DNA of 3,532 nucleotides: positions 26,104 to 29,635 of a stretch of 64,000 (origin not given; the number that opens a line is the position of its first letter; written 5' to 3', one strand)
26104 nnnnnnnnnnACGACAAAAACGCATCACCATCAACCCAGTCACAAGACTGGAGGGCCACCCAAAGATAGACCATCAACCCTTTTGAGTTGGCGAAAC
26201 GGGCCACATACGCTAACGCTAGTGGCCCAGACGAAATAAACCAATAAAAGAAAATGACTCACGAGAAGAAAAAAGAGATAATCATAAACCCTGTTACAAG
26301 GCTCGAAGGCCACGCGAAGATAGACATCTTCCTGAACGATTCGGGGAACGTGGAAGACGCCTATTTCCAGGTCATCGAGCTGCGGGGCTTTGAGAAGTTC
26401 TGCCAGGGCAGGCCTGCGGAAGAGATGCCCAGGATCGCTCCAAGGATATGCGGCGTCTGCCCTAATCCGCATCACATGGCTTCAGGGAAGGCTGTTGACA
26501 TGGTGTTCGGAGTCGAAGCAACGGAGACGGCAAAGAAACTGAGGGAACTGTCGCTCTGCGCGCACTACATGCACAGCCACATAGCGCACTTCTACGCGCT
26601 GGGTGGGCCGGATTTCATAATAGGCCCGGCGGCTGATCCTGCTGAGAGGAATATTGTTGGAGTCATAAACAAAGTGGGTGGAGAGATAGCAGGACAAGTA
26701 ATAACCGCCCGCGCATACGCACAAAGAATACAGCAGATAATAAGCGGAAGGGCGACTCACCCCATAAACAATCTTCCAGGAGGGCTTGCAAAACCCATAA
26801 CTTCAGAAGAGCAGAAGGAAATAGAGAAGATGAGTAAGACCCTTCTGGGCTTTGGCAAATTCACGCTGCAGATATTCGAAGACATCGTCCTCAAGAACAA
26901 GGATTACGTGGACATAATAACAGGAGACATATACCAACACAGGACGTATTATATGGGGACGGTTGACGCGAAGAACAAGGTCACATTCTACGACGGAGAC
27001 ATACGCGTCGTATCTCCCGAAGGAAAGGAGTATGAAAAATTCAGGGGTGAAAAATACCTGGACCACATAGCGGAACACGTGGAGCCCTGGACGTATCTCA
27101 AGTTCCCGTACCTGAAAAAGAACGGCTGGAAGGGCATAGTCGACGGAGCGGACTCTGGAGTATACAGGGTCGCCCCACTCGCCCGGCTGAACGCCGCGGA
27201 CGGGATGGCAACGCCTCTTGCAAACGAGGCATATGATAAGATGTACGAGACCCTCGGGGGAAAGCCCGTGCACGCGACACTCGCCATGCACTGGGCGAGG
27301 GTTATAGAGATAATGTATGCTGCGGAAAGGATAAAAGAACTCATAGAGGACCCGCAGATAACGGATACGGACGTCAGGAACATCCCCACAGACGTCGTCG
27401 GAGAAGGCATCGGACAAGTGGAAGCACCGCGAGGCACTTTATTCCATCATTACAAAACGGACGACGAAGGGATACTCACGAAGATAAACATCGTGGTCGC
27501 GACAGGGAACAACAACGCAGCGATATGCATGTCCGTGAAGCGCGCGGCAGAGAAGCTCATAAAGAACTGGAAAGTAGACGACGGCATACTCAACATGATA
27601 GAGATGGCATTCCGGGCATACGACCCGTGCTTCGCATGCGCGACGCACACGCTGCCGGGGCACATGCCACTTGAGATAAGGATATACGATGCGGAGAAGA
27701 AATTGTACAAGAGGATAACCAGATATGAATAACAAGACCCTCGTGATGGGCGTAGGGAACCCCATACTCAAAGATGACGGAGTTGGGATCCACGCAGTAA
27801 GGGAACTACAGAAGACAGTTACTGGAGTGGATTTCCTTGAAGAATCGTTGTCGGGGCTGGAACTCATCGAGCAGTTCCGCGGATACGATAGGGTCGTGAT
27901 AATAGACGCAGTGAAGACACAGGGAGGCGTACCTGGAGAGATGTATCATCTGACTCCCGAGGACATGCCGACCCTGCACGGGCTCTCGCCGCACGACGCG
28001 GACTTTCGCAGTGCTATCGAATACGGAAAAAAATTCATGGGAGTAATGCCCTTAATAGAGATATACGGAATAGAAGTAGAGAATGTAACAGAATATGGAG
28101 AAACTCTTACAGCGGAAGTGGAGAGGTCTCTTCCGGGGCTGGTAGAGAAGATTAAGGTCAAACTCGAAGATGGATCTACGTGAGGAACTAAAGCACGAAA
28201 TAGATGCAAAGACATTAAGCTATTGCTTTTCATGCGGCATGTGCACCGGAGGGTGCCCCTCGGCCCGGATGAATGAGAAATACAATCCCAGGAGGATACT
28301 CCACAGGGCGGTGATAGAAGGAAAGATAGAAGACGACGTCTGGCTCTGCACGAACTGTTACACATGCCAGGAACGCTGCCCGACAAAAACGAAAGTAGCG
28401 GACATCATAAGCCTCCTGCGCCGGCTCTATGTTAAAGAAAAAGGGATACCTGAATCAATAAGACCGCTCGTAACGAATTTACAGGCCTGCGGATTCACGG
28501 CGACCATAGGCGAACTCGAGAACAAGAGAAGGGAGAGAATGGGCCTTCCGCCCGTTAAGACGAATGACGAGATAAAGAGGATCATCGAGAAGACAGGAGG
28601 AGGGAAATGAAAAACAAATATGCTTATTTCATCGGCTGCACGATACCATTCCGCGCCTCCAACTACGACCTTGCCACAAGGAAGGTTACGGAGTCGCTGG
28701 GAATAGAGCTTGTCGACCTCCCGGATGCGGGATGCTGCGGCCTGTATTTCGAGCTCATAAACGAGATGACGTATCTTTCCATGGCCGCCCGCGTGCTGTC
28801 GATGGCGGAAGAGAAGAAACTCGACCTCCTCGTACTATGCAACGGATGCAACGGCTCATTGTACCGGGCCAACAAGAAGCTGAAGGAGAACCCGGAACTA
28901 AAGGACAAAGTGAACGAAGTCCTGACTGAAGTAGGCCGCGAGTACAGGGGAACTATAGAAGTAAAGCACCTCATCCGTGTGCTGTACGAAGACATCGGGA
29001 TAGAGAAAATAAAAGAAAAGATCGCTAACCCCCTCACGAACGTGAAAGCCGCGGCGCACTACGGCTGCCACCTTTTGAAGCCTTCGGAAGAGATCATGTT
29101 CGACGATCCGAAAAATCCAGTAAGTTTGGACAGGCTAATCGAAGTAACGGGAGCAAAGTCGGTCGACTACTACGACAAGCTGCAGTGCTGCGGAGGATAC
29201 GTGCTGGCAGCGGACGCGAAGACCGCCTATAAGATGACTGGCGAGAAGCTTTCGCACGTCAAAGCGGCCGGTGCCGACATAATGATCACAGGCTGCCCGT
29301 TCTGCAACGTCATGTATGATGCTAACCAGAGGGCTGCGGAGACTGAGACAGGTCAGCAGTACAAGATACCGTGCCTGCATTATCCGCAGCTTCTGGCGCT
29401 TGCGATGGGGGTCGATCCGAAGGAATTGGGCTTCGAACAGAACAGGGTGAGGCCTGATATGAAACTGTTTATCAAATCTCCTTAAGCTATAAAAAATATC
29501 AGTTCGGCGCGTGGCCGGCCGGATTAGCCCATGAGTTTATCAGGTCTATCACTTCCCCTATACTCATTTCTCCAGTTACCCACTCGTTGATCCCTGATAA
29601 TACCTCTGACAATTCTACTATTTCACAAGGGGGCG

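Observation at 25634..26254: AT-rich foreign ORF wedged between hydrogenase small and large subunit genes, flanked by a decayed duplicate of the mvhA 5' end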

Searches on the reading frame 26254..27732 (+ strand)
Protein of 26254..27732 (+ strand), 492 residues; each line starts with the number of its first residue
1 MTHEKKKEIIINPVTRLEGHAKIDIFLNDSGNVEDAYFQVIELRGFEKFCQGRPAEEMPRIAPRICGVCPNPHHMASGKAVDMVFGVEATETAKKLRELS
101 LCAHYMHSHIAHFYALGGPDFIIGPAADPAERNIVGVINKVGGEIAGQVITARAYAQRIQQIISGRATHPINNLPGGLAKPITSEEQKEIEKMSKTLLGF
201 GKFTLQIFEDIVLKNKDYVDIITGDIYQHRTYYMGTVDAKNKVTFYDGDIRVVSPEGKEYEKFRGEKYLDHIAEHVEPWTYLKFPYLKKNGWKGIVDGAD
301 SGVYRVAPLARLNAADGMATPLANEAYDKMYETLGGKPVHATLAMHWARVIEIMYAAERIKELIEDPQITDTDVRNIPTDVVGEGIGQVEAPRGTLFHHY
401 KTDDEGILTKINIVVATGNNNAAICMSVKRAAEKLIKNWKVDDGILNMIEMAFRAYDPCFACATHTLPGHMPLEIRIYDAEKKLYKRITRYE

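Call 4: search_protein_families(library=pfam, proteins=[window:26254-27732:+], max_evalue=0.01)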
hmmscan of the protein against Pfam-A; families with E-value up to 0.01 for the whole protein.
window:26254-27732:+ (492 aa): 1 family
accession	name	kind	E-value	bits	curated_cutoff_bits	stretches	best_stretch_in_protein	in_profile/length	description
PF00374.24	NiFeSe_Hases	-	2.5e-37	129.4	25.8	2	44-122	1-79/508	Nickel-dependent hydrogenase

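Call 8: find_related_loci(query=window:26254-27732:+, collection=genome_contigs, flank=6000)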
Query window:26254-27732:+ (492 aa) in genome_contigs; peptide patterns used: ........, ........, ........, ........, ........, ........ (x = any residue, [..] = any of these).
93 stretches matched a pattern; 25 encode a relative of the query (tblastn E <= 1e-3); 25 distinct loci.
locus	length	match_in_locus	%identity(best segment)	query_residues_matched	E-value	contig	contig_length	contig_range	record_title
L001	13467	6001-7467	89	4-492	0e+0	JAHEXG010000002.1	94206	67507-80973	MAG: Candidatus Altiarchaeales archaeon isolate nzgw1 NODE_183_length_94207_cov_3.773718, whole genome shotgun sequence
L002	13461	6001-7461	77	6-492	0e+0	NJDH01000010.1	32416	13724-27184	MAG: Candidatus Altiarchaeales archaeon ex4484_96 ex4484_96_scaffold_1055_length_32416__count_3622, whole genome shotgun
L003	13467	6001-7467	63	4-492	0e+0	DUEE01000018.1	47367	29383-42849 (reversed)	MAG TPA_asm: Dehalococcoidia bacterium isolate A509 Contig18, whole genome shotgun sequence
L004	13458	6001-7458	62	7-490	0e+0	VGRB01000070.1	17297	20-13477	MAG: Deltaproteobacteria bacterium isolate K_DeepCast_100m_m1_326 K_DeepCast_100m_m1_326_Ga0194127_10004405, whole genom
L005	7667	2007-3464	62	7-492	0e+0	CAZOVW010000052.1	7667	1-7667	MAG TPA_asm: uncultured Dehalococcoidales bacterium isolate binchicken_co318_153 genome assembly, contig: NODE_7952_leng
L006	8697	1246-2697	62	7-490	0e+0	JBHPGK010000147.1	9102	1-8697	Candidate division KSB1 bacterium isolate SAG AM-311-M08 NODE_147_length_9102_cov_24.919973, whole genome shotgun sequen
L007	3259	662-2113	61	7-490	0e+0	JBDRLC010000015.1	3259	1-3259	MAG: Candidatus Omnitrophota bacterium isolate MEGAHIT-group-1.759 k141_1829945, whole genome shotgun sequence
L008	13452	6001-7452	57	7-490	0e+0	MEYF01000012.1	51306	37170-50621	MAG: Candidatus Aminicenantes bacterium RBG_19FT_COMBO_65_30 rbg_19ft_combo_scaffold_1299, whole genome shotgun sequence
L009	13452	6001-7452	59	7-490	0e+0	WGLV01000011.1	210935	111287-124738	MAG: bacterium isolate RI_285 c_000000125341, whole genome shotgun sequence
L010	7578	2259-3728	57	1-490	0e+0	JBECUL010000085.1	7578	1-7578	MAG: Candidatus Asgardarchaeum abyssi isolate AB3033_2 AB3033_2-AB3033_2_NODE_1932_7578_15.749_85, whole genome shotgun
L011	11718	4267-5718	54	8-491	0e+0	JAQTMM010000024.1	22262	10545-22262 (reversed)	MAG: Dehalococcoidales bacterium isolate STA_40 NODE_4395_length_22262_cov_11.109736_Sandtown_A, whole genome shotgun se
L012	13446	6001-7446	52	7-488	1e-175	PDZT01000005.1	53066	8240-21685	MAG: Deltaproteobacteria bacterium YD0425bin50 scaffold75, whole genome shotgun sequence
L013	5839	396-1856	55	1-490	3e-174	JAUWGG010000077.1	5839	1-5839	MAG: Methanobacteriota archaeon isolate CSMAG_2236 CSMAG_2236_k141_1638684_length_5839_cov_7.9595, whole genome shotgun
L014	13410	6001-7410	45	7-490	1e-141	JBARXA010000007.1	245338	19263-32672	MAG: Candidatus Humimicrobiia bacterium isolate MFD12922_ilm_asm_bin4 k127_105713, whole genome shotgun sequence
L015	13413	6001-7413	45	7-490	2e-139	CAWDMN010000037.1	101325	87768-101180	MAG: uncultured Acidobacteriota bacterium isolate MFD04492.bin.1.129 genome assembly, contig: contig_48611, whole genome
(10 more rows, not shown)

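Call 27: find_homologous_proteins(query=window:26254-27732:+, max_evalue=1e-150)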
Query window:26254-27732:+ (492 aa): 7967 proteins with E <= 1e-150 among 8000 candidates; the best 120 are listed.
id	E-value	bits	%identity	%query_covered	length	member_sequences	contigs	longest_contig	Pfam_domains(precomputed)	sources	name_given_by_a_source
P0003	0.0e+0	1141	100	100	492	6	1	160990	PF00374.25,PF27537.1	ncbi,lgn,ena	ncbi:MAG: Ni/Fe hydrogenase subunit alpha [Candidatus Altiarchaeia archaeon]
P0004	0.0e+0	1049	90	100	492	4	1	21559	PF00374.25,PF27537.1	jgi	jgi:F420-non-reducing hydrogenase large subunit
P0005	1.3e-296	1002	86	99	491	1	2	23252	PF00374.25,PF27537.1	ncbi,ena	-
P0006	3.4e-296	1001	86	99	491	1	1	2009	PF00374.25,PF27537.1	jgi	jgi:F420-non-reducing hydrogenase large subunit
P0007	2.1e-285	965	83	99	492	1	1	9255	PF00374.25,PF27537.1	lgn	-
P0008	1.1e-282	956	82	99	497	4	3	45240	PF00374.25,PF27537.1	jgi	-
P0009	3.0e-282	955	82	99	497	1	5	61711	PF00374.25,PF27537.1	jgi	-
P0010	2.9e-279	945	82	99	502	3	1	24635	PF00374.25,PF27537.1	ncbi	-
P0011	4.7e-275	931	80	99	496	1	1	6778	PF00374.25,PF27537.1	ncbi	-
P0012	4.5e-274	928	80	99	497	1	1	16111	PF00374.25,PF27537.1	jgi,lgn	jgi:F420-non-reducing hydrogenase large subunit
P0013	2.5e-272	922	79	99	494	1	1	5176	PF00374.25,PF27537.1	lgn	-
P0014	2.6e-269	912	77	99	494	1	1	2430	PF00374.25,PF27537.1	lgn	-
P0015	7.8e-268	907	77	99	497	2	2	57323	PF00374.25,PF27537.1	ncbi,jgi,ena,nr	ncbi:MAG: Ni/Fe hydrogenase subunit alpha [Candidatus Altiarchaeales archaeon ex4484_96]|nr:MAG: Ni/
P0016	9.2e-260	880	76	99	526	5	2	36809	PF00374.25,PF27537.1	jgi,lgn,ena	-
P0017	4.5e-259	878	76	99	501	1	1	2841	PF00374.25,PF27537.1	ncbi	-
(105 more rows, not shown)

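Call 29: find_encoding_contigs(protein=P0004, flank=3000, max_places=3)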
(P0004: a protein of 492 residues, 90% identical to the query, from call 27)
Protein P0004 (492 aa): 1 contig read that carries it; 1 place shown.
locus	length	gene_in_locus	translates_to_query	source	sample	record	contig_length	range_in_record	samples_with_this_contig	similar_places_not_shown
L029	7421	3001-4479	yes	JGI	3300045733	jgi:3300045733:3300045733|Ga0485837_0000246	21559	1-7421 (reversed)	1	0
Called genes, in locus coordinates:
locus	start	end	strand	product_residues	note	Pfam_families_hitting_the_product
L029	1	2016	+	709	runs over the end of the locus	PF07992:Pyr_redox_2 (weak), PF01134:GIDA (faint), PF01266:DAO (weak), PF12831:FAD_oxidored (weak), PF13450:NAD_binding_8 (weak), PF00037:Fer4 (faint), PF12797:Fer4_2 (faint), PF02662:FlpD, +4 more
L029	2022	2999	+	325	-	PF01058:Oxidored_q6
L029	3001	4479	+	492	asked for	PF27537:HoxH, PF00374:NiFeSe_Hases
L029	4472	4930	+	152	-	PF01750:HycI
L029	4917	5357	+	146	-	PF13534:Fer4_17 (weak), PF13237:Fer4_10 (weak), PF12838:Fer4_7 (faint), PF13183:Fer4_8, PF13187:Fer4_9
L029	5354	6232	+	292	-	PF02754:CCG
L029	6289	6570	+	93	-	PF03477:ATP-cone (weak)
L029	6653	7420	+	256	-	?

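Call 30: find_encoding_contigs(protein=P0005, flank=3000, max_places=3)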
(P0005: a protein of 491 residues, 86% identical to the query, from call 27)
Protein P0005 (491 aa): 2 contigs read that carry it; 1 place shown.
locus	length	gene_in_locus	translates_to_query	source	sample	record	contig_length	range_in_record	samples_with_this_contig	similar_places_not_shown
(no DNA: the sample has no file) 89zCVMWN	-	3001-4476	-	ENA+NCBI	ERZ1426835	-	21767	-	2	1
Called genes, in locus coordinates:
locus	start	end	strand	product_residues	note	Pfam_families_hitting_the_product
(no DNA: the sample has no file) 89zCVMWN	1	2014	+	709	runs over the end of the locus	PF07992:Pyr_redox_2 (weak), PF01266:DAO (weak), PF12831:FAD_oxidored (weak), PF13450:NAD_binding_8 (weak), PF00037:Fer4 (faint), PF12838:Fer4_7 (faint), PF13187:Fer4_9 (faint), PF02662:FlpD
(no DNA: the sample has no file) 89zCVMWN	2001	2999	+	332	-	PF01058:Oxidored_q6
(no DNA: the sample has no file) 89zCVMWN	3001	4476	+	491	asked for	PF27537:HoxH, PF00374:NiFeSe_Hases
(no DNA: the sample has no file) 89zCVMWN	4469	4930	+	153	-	PF01750:HycI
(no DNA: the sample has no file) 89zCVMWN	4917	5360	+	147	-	PF13237:Fer4_10 (weak), PF12838:Fer4_7 (weak), PF13183:Fer4_8, PF13187:Fer4_9 (weak), PF13534:Fer4_17 (weak)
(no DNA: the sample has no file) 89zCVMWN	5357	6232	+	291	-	PF02754:CCG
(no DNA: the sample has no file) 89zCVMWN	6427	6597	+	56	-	-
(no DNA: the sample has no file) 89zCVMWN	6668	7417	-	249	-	PF27854:Heavy_Cys_CGP (faint)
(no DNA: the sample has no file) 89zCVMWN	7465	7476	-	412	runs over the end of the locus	PF01306:LacY_symp (faint), PF12832:MFS_1_like, PF00083:Sugar_tr (faint), PF03825:Nuc_H_symport (faint), PF07690:MFS_1, PF12832:MFS_1_like, PF07690:MFS_1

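Call 31: find_encoding_contigs(protein=P0007, flank=3000, max_places=3)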
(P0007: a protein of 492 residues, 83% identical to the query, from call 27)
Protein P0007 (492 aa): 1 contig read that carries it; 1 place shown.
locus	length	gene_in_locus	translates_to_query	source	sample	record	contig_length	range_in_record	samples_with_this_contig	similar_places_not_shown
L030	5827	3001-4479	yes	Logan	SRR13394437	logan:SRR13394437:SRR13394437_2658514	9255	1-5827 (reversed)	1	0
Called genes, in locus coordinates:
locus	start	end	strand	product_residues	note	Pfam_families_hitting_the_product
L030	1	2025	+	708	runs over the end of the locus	PF07992:Pyr_redox_2 (faint), PF13450:NAD_binding_8 (faint), PF00037:Fer4 (faint), PF12797:Fer4_2 (faint), PF12838:Fer4_7 (faint), PF13187:Fer4_9 (faint), PF13237:Fer4_10 (faint), PF02662:FlpD, +1 more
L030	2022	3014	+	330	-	PF01058:Oxidored_q6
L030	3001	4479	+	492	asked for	PF27537:HoxH, PF00374:NiFeSe_Hases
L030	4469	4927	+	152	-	PF01750:HycI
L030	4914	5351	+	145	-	PF12838:Fer4_7 (faint), PF13237:Fer4_10 (weak), PF13183:Fer4_8, PF13187:Fer4_9, PF13534:Fer4_17 (weak)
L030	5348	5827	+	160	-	?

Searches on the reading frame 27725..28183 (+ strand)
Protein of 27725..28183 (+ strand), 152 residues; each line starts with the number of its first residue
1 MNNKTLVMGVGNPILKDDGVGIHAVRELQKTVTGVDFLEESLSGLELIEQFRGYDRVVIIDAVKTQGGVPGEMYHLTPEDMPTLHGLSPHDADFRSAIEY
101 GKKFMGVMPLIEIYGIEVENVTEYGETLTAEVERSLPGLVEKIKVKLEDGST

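Call 4: search_protein_families(library=pfam, proteins=[window:27725-28183:+], max_evalue=0.01)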
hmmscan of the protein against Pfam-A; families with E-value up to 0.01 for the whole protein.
window:27725-28183:+ (152 aa): 1 family
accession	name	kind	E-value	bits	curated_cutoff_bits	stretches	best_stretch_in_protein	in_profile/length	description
PF01750.23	HycI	-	7.4e-15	55.4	23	1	23-143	2-127/130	Hydrogenase maturation protease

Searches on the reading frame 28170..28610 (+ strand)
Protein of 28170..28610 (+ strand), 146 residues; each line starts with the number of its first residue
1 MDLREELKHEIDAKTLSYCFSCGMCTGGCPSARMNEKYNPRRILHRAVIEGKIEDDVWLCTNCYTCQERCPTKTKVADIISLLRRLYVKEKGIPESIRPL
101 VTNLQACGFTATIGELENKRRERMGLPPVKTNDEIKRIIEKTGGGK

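Call 4: search_protein_families(library=pfam, proteins=[window:28170-28610:+], max_evalue=0.01)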
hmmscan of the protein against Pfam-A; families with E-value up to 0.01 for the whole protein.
window:28170-28610:+ (146 aa): 9 families
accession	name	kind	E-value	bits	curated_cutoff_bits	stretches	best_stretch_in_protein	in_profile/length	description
PF13183.11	Fer4_8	-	2.1e-10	41.4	27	1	16-73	2-67/68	4Fe-4S dicluster domain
PF13187.11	Fer4_9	-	6.4e-08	33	27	1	18-73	1-50/52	4Fe-4S dicluster domain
PF13237.11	Fer4_10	-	1.4e-07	31.8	25.5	1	16-71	6-53/53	4Fe-4S dicluster domain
PF13534.11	Fer4_17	-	8.7e-06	26.6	22.2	1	19-72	2-58/61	4Fe-4S dicluster domain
PF12838.12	Fer4_7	-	1.7e-05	25.7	27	1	19-73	2-51/52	4Fe-4S dicluster domain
PF12797.12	Fer4_2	-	3.7e-05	23.8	24.5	1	53-72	3-22/22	4Fe-4S binding domain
PF13484.11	Fer4_16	-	0.0011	20.2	30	0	19-72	2-65/66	4Fe-4S double cluster binding domain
PF12800.12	Fer4_4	-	0.0011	19.6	24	0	17-30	2-15/17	4Fe-4S binding domain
PF00037.32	Fer4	-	0.0042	17.3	21.1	0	59-72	7-20/24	4Fe-4S binding domain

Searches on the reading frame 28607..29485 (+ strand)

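Call 4: search_protein_families(library=pfam, proteins=[window:28607-29485:+], max_evalue=0.01)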
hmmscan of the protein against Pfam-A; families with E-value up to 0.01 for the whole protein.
window:28607-29485:+ (292 aa): 2 families
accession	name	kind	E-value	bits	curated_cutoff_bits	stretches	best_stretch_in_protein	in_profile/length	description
PF02754.22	CCG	-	1.1e-25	90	20.6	2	149-236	2-83/85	Cysteine-rich domain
PF22196.1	HdrB-like_C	-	0.0021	18.5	33.4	1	199-278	4-85/87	HdrB-like C-terminal domain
